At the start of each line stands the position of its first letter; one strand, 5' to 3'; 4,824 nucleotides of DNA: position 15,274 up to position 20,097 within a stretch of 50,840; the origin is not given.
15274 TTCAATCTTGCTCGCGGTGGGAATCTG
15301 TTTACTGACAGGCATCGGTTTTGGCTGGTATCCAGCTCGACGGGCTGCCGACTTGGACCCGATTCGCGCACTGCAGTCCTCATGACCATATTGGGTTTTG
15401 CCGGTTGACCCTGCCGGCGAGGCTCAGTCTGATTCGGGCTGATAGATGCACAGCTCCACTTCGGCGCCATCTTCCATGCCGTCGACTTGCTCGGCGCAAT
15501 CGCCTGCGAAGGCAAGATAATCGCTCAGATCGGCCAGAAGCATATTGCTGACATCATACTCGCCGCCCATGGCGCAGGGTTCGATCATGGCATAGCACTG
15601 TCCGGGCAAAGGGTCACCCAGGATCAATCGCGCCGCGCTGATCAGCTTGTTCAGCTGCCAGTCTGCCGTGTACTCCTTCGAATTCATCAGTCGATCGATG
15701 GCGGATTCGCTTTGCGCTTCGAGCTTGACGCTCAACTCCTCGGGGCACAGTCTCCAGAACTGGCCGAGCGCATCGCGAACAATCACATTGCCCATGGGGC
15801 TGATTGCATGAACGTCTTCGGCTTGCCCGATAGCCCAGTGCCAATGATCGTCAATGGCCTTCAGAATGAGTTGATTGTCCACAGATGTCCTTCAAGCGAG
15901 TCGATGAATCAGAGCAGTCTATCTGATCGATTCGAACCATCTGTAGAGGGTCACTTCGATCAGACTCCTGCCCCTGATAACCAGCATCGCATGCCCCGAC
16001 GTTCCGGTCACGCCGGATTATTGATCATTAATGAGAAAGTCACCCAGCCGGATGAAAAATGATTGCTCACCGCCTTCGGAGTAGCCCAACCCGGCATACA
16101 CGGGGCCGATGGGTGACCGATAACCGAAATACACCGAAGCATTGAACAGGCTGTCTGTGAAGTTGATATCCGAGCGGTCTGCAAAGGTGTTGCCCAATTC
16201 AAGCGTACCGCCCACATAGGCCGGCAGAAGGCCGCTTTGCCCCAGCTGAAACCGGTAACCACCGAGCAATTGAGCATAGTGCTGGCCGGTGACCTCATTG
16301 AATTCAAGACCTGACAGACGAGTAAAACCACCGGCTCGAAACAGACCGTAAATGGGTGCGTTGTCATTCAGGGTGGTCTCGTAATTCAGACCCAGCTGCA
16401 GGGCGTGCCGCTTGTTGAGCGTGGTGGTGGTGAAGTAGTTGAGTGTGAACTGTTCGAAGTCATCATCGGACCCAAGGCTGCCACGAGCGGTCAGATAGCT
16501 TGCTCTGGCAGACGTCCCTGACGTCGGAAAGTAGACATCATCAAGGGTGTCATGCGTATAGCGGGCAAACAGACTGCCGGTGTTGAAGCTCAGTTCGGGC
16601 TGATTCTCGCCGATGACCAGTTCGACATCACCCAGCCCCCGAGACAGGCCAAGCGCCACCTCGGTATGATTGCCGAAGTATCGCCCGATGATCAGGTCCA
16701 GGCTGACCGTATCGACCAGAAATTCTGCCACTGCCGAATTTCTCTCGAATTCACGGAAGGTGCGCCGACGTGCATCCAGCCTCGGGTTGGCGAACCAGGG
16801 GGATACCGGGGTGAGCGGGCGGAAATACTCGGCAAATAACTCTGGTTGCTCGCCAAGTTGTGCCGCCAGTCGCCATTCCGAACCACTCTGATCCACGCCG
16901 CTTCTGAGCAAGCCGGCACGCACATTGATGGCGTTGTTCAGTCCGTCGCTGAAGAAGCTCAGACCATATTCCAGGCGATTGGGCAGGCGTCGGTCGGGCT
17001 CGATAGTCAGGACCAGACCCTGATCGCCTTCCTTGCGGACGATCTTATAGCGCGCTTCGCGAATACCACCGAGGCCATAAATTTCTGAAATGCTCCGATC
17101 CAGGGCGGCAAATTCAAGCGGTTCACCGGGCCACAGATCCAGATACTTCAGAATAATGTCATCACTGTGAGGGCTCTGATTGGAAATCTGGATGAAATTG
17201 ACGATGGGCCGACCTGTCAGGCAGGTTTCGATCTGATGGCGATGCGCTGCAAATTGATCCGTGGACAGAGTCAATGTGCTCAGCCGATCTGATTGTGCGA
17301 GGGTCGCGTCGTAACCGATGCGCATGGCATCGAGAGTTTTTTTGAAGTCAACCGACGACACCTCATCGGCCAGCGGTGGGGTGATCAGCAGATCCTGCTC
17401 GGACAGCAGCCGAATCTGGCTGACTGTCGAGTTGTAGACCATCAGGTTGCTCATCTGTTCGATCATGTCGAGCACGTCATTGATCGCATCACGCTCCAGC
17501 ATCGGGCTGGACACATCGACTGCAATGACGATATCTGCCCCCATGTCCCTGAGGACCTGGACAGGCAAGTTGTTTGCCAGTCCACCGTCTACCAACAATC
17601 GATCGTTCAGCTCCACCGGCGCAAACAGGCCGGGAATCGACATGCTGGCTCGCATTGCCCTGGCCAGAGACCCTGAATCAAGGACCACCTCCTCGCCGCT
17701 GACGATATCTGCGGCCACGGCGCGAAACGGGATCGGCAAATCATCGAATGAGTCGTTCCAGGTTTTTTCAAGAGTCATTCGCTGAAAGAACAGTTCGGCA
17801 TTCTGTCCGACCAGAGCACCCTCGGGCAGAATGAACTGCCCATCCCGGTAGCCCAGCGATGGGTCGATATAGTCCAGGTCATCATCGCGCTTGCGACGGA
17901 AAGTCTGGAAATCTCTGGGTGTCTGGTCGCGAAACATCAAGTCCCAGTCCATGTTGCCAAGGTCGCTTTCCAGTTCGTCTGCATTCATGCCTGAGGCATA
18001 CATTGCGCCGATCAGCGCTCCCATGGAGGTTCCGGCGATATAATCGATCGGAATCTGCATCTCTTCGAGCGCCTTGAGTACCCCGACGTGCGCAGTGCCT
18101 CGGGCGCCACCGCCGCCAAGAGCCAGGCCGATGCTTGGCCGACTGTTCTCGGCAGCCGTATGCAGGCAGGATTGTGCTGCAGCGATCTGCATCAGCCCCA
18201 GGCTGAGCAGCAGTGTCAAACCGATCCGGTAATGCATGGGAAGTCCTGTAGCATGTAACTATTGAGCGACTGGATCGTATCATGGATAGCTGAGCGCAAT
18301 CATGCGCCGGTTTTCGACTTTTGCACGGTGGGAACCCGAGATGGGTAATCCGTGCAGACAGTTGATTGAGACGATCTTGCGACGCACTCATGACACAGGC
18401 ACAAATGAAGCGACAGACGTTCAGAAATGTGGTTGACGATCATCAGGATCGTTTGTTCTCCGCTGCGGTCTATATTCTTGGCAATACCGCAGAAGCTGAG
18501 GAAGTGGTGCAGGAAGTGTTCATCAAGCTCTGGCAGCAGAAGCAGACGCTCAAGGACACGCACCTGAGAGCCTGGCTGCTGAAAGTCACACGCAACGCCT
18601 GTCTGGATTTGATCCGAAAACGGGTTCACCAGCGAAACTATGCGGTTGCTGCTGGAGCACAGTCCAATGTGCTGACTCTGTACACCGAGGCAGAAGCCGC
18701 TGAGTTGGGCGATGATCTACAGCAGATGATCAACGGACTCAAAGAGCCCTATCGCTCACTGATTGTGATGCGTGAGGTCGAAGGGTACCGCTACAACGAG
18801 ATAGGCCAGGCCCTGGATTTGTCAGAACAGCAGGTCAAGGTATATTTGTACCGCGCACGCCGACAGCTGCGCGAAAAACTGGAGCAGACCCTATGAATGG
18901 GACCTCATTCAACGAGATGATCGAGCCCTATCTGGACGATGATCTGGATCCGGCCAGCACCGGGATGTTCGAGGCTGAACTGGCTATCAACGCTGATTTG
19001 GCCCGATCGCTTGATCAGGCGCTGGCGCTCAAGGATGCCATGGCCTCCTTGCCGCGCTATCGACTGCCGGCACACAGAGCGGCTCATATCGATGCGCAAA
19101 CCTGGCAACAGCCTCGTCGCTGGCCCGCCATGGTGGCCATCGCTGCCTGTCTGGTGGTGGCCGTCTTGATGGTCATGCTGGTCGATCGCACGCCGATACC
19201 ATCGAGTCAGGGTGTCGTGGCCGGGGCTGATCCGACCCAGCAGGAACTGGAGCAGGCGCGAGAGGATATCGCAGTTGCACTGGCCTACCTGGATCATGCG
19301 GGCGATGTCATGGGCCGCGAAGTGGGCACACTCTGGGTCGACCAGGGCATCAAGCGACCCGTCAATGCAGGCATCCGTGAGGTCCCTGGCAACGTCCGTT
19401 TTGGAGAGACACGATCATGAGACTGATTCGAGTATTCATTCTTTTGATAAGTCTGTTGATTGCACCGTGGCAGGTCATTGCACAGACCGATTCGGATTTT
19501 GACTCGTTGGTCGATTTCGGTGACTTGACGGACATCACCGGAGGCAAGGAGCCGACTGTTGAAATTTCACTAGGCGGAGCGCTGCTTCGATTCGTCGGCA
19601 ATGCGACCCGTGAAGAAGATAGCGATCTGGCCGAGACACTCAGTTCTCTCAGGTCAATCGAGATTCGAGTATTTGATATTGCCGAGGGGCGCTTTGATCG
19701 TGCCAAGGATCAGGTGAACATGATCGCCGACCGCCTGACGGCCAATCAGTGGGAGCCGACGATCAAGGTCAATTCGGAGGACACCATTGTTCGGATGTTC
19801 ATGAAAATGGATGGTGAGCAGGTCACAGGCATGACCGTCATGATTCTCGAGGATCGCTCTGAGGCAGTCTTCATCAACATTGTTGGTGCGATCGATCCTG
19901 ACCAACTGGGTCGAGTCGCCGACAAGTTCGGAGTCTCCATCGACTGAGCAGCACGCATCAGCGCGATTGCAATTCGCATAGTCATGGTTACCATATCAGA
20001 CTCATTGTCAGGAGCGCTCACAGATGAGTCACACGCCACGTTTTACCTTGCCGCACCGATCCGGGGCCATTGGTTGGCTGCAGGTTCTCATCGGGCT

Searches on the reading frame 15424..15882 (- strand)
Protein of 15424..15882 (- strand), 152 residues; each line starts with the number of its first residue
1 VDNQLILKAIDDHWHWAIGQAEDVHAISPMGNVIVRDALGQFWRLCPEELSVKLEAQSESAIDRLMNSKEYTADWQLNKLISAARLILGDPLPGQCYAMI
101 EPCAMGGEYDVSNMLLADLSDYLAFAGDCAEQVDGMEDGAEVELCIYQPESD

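Call 31: search_protein_families(library=pfam, proteins=[window:15424-15882:-], max_evalue=0.001)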
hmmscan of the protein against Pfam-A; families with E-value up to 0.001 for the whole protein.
window:15424-15882:- (152 aa): 1 family
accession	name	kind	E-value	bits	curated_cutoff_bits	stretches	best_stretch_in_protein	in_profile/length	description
PF08906.16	T6SS_Tdi1_C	-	1.3e-06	28.6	27.4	1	65-128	10-73/75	T6SS immunity protein Tdi1, C-terminal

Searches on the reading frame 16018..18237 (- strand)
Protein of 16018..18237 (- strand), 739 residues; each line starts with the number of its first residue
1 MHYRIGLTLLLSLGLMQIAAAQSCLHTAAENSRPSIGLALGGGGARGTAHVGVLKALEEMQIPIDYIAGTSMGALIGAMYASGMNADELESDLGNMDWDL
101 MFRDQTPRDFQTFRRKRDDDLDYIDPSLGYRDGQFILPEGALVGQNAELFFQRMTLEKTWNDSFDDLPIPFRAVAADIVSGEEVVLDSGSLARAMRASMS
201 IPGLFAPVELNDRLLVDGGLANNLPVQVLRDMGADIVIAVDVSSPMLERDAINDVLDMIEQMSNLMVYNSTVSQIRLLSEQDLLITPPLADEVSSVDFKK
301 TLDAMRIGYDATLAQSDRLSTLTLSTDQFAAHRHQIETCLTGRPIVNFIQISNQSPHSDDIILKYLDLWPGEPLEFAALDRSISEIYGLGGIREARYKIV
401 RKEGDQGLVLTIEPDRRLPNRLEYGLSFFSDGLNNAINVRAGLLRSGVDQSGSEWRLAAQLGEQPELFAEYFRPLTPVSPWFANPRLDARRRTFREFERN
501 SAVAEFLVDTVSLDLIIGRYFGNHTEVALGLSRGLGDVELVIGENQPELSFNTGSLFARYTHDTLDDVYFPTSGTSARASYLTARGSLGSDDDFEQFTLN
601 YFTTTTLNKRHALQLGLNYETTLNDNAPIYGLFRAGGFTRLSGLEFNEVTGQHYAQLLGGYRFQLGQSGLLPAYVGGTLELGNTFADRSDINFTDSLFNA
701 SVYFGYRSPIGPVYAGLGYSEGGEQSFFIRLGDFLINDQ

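Call 31: search_protein_families(library=pfam, proteins=[window:16018-18237:-], max_evalue=0.001)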
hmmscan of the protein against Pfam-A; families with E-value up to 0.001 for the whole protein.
window:16018-18237:- (739 aa): 3 families
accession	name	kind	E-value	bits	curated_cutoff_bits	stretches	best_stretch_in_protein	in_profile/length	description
PF01734.28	Patatin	-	1e-35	124.1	27.7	1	38-229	1-190/191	Patatin-like phospholipase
PF01103.29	Omp85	-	3e-10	40.6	24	1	478-660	27-227/325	Omp85 superfamily domain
PF19143.6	Omp85_2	-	0.00076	19.4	23.1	0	554-730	159-346/351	OMP85 superfamily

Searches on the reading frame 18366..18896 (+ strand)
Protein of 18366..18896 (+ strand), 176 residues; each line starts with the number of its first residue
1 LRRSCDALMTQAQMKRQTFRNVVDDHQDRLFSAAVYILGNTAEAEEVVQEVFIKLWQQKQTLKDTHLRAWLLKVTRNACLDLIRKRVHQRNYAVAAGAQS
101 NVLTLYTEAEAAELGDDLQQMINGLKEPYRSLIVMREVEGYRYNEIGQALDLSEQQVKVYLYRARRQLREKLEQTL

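Call 31: search_protein_families(library=pfam, proteins=[window:18366-18896:+], max_evalue=0.001)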
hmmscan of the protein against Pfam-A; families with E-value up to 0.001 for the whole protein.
window:18366-18896:+ (176 aa): 4 families
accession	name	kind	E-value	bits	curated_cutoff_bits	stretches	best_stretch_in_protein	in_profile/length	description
PF04542.20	Sigma70_r2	-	9e-16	57.9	24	1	23-86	2-68/71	Sigma-70 region 2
PF08281.18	Sigma70_r4_2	-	2.2e-14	53.3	25.7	1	117-168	3-54/54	Sigma-70, region 4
PF04545.22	Sigma70_r4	-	2.1e-06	27.6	24.1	1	123-170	3-50/50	Sigma-70, region 4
PF07638.17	Sigma70_ECF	-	0.00022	21.6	21.1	1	41-173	46-184/185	ECF sigma factor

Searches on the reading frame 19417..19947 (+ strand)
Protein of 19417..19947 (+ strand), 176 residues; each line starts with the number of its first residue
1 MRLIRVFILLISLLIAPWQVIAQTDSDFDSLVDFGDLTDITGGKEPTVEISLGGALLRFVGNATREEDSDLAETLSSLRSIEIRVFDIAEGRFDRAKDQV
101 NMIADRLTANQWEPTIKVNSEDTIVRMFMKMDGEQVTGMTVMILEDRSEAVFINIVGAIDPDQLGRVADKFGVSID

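Call 31: search_protein_families(library=pfam, proteins=[window:19417-19947:+], max_evalue=0.001)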
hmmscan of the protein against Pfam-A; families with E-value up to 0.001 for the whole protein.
window:19417-19947:+ (176 aa): 1 family
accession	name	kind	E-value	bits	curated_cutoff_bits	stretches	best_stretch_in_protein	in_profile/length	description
PF14060.11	DUF4252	-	2.9e-17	63.4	23.9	1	49-166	9-124/125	Domain of unknown function (DUF4252)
